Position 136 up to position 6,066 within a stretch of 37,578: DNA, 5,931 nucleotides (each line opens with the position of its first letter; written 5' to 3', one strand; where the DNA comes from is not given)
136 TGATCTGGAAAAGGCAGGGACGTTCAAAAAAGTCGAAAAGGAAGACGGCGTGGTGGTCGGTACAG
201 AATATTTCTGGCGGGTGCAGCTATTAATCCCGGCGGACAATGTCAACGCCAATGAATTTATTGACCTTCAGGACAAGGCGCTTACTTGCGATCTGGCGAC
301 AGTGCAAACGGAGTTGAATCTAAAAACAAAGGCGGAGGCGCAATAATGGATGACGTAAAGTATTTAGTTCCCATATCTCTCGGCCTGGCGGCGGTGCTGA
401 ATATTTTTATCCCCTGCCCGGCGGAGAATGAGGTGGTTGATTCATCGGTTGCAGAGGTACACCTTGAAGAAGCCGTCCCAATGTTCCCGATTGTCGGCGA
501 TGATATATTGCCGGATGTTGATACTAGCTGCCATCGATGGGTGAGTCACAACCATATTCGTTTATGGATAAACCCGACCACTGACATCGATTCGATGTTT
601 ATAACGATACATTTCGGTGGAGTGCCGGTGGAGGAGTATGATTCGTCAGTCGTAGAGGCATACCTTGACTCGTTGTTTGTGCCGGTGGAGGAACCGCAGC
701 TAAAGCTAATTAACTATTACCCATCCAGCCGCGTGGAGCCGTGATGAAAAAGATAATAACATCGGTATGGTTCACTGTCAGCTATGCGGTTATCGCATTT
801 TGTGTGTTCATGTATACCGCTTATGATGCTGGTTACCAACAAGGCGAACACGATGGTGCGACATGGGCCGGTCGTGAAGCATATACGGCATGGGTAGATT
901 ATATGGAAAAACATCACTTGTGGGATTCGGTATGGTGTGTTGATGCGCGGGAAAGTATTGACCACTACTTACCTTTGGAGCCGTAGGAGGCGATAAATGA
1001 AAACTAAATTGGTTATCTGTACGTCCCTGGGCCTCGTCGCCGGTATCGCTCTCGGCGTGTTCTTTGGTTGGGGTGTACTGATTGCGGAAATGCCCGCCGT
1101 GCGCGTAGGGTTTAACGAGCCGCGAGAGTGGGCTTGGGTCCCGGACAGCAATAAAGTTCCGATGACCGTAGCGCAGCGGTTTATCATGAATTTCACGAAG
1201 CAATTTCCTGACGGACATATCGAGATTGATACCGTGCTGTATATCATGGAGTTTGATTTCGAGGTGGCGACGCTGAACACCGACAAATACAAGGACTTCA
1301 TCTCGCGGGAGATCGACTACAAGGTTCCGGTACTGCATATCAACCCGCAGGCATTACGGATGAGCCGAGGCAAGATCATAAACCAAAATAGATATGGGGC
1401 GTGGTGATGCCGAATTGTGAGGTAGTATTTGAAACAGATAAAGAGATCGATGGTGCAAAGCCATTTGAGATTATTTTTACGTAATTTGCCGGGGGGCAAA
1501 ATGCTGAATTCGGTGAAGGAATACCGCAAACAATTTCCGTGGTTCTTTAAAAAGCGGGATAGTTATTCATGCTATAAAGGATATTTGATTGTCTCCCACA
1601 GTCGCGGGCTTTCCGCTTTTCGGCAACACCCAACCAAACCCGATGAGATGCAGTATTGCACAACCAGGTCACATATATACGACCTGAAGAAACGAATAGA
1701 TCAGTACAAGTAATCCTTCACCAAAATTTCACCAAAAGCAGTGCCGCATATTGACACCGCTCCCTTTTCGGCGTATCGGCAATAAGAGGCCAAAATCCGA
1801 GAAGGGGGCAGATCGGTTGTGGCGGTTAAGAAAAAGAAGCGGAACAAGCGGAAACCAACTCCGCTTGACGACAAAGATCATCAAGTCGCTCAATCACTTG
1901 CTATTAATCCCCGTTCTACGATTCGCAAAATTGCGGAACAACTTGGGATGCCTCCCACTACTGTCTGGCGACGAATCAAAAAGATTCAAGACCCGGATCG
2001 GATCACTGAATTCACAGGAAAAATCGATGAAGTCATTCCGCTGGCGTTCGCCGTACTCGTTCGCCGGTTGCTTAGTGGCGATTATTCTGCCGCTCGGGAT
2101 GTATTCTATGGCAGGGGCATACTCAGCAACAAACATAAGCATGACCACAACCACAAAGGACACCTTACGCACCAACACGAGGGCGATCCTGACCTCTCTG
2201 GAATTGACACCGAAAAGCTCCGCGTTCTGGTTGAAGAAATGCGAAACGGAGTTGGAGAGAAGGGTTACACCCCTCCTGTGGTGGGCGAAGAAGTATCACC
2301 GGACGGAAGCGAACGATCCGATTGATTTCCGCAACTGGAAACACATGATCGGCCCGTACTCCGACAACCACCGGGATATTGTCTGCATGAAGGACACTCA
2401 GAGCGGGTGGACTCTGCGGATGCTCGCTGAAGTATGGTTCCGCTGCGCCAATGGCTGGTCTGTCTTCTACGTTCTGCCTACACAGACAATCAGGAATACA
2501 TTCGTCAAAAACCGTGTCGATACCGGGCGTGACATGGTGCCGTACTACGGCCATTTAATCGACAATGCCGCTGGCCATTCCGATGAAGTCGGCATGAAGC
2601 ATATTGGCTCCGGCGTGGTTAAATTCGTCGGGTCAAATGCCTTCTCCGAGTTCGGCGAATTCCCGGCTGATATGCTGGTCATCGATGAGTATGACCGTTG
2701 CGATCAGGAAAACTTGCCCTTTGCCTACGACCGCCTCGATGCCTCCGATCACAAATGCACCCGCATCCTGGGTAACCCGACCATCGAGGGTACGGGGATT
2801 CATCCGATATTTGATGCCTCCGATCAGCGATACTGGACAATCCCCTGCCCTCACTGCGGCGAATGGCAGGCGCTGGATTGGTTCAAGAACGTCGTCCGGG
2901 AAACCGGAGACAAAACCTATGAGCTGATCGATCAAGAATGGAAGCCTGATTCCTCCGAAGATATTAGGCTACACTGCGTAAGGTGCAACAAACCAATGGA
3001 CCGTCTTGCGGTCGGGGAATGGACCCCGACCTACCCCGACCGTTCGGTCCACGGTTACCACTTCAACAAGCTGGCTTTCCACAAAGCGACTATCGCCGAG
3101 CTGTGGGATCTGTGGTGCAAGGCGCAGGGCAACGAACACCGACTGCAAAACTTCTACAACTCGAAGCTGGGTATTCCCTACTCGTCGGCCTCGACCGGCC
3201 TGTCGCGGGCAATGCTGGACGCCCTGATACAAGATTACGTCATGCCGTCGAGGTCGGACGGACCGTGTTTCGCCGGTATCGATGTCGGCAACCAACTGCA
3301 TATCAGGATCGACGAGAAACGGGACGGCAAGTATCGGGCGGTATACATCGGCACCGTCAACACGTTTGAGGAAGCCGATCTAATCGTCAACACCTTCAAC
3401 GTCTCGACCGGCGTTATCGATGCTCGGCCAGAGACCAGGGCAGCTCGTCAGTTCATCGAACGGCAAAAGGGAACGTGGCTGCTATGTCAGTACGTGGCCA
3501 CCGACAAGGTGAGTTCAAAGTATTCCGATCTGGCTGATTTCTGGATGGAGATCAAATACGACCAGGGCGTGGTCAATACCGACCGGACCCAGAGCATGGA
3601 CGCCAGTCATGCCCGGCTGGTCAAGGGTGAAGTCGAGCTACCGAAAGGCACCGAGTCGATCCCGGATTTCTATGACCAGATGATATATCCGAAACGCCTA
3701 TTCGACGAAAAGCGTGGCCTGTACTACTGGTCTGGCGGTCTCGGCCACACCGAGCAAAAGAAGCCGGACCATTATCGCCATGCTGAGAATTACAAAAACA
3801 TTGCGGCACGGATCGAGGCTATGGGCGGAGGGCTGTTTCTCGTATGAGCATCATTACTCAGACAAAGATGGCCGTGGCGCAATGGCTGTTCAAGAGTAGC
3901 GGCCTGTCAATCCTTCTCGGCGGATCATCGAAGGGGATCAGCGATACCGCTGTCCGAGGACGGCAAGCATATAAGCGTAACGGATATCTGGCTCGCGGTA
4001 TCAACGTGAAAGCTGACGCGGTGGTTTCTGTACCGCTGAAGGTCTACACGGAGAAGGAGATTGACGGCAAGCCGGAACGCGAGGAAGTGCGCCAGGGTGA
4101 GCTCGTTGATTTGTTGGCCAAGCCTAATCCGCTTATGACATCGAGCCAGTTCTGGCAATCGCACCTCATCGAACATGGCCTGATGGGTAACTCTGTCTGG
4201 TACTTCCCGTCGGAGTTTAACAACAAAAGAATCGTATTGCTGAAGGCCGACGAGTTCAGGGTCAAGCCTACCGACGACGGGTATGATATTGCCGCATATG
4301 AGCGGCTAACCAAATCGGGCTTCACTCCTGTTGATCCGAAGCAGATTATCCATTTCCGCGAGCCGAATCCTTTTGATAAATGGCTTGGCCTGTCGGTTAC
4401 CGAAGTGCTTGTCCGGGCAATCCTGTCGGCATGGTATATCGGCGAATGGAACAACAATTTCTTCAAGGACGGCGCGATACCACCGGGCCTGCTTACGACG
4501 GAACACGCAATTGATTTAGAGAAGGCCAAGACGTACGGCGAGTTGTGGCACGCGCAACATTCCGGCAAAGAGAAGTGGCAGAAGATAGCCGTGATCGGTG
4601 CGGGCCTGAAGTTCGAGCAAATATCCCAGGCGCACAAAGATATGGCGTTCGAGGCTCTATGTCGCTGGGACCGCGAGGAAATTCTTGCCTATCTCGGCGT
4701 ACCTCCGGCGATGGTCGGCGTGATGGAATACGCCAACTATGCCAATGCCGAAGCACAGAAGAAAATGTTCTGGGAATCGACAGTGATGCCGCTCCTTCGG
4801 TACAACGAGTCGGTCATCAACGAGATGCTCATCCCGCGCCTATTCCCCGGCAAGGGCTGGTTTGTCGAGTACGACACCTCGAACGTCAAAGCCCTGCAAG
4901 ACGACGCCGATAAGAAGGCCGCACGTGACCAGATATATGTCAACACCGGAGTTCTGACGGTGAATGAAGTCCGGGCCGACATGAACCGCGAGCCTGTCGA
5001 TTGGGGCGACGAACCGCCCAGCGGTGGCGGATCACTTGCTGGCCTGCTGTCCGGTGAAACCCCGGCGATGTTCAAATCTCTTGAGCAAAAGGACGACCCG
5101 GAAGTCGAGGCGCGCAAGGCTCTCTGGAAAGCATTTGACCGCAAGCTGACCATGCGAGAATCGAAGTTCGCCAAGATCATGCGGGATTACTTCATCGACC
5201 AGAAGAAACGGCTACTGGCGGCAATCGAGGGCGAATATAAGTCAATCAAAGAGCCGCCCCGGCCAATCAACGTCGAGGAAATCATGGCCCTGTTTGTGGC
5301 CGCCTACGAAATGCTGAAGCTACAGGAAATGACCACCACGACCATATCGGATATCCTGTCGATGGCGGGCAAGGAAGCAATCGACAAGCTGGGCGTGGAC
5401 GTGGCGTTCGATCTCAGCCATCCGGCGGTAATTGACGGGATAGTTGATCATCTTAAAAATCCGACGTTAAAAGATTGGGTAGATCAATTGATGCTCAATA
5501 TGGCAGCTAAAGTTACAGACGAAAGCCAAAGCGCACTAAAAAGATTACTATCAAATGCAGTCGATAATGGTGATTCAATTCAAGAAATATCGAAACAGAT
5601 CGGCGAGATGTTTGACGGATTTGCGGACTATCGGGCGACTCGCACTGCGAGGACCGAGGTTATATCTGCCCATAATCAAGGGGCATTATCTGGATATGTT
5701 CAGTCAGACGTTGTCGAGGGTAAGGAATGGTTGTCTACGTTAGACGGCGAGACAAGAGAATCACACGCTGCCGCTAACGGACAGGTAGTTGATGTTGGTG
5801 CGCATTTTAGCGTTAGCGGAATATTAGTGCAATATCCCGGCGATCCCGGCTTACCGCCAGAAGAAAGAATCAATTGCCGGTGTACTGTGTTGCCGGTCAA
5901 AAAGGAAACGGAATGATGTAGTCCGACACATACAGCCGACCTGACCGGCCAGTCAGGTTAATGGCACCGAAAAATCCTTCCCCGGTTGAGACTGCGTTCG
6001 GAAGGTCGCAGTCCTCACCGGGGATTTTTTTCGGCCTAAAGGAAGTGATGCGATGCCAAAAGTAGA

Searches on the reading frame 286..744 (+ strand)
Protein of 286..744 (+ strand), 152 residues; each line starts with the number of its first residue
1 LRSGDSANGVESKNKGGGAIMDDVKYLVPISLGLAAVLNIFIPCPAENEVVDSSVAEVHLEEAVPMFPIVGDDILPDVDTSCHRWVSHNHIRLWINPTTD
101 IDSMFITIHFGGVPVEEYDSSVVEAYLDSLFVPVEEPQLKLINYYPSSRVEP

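Call 76: search_protein_families(library=phrogs, proteins=[window:286-744:+], max_evalue=0.001)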
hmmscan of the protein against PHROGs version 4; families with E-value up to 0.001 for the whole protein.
window:286-744:+ (152 aa): 0 families

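Call 97: search_protein_families(library=padloc, alignment_id=A7, max_evalue=0.001)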
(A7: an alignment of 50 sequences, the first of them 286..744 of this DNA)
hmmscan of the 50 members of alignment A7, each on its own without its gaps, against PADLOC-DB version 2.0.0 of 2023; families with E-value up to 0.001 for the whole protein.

A. member 1, window:286-744:+ (152 aa): 0 families

B. families by the number of members that match (of 50 scanned): 4 families
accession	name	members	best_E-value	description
PDLC00758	Effector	1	7.1e-13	Phospholipase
PDLC00757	Effector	1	1.2e-11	Phospholipase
PDLC04133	mad1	1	5.6e-09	mads_1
PDLC00755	Effector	1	1.2e-05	Phospholipase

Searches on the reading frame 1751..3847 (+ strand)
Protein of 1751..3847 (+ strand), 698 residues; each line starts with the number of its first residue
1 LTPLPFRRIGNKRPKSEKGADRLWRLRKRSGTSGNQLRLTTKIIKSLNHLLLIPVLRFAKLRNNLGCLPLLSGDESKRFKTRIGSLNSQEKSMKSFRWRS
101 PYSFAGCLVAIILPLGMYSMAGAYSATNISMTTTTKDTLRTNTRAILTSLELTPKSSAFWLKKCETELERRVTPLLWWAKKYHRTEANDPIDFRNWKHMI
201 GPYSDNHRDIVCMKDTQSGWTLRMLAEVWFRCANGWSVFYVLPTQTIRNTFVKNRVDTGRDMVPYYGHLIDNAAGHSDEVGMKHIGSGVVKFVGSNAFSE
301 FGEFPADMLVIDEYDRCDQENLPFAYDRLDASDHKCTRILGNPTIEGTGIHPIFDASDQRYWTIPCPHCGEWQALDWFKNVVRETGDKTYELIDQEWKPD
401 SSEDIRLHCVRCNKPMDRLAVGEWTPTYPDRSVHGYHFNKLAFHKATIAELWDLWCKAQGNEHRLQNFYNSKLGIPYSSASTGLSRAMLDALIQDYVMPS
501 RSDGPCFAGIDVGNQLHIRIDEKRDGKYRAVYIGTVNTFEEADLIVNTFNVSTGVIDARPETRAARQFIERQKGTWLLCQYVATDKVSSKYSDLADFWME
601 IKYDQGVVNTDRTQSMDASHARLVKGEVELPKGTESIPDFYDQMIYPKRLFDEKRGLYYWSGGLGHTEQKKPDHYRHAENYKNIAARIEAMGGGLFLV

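Call 47: search_protein_families(library=phrogs, proteins=[window:1751-3847:+], max_evalue=0.001)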
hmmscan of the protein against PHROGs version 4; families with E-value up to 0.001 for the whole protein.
window:1751-3847:+ (698 aa): 4 families
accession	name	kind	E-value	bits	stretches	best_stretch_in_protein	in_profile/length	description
phrog_675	-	head and packaging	1.5e-81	275.4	1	177-687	26-548/576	terminase large subunit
phrog_15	-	head and packaging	3.9e-37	129.1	1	204-480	396-687/1330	terminase large subunit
phrog_12876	-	head and packaging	8.8e-23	82.1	1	245-449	3-214/235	terminase large subunit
phrog_21311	-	head and packaging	1.7e-09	38.9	1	243-411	2-172/218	terminase large subunit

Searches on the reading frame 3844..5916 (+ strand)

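Call 47: search_protein_families(library=phrogs, proteins=[window:3844-5916:+], max_evalue=0.001)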
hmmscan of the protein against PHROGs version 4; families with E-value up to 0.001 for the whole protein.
window:3844-5916:+ (690 aa): 25 families
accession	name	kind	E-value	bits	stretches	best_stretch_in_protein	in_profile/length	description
phrog_2662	-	head and packaging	4e-109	367.2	1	38-687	59-710/717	portal protein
phrog_12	-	head and packaging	2.8e-64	219.3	1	38-683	85-627/646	portal protein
phrog_2468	-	head and packaging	6.7e-50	171.3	1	418-688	34-275/303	head morphogenesis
phrog_3517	-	head and packaging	7.7e-29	102.1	1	581-687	218-330/371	head morphogenesis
phrog_6577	-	unknown function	2.4e-24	86.7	1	526-689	77-233/1066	-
phrog_859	-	head and packaging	1.5e-23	84.3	1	544-688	144-292/807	portal protein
phrog_5929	-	head and packaging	6.3e-23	82.3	1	201-389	6-191/228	portal protein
phrog_595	-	head and packaging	9.7e-21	75.7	1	555-688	176-300/513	head maturation protease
phrog_115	-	head and packaging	2.8e-18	67.4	1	493-688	137-320/665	minor head protein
phrog_4728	-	head and packaging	1.2e-13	51.7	1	563-689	186-303/591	head morphogenesis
phrog_19443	-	head and packaging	5.7e-13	49.2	1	421-689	19-288/579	minor head protein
phrog_324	-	head and packaging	5e-12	46.6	1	554-685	203-317/624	head morphogenesis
phrog_18477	-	head and packaging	9.3e-12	45.4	1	595-683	203-296/760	head morphogenesis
phrog_21406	-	unknown function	3.5e-10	39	1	585-682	255-349/1668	-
phrog_34890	-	head and packaging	4.3e-10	39.5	1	594-683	209-304/679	head morphogenesis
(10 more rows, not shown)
